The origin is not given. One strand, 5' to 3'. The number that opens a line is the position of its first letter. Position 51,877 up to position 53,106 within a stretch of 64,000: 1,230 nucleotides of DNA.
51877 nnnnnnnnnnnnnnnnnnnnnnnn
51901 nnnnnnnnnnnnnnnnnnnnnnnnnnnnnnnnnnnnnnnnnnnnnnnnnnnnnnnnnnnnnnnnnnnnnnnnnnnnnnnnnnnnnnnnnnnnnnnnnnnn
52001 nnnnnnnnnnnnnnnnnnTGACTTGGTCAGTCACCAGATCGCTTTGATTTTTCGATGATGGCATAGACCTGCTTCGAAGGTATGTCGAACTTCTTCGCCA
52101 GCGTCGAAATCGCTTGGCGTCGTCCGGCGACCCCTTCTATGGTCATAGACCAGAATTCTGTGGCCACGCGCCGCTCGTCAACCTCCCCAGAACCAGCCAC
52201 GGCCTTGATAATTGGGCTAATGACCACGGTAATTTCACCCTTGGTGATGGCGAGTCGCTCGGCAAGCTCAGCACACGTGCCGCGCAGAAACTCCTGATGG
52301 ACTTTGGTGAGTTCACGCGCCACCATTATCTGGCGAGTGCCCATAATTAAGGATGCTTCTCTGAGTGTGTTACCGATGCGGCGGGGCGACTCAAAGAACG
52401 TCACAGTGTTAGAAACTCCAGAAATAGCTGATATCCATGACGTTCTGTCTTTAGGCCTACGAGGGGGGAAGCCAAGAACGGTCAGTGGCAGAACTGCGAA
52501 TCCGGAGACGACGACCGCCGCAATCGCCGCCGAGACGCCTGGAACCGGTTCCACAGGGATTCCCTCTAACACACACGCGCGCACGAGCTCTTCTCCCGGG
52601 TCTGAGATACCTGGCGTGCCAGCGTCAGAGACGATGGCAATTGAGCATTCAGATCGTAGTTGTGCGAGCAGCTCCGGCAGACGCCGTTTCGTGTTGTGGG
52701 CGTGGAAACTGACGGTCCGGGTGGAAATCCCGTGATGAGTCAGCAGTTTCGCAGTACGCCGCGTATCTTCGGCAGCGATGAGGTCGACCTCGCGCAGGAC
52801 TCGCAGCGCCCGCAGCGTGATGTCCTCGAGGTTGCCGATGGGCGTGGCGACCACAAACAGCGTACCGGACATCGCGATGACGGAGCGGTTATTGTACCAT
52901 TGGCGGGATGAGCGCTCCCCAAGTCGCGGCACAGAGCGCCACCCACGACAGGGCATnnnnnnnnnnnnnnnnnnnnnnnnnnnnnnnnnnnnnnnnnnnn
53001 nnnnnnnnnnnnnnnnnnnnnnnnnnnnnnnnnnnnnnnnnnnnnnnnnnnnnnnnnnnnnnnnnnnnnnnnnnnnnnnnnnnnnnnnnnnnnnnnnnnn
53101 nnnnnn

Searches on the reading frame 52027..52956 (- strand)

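Call 22: search_protein_families(library=pfam, proteins=[window:52027-52956:-], max_evalue=0.0001)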
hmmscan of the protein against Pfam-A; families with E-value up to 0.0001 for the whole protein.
window:52027-52956:- (309 aa): 1 family
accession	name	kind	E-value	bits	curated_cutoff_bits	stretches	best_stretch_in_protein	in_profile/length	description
PF00590.25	TP_methylase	-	5.3e-29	102.1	27.8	1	32-232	1-212/212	Tetrapyrrole (Corrin/Porphyrin) Methylases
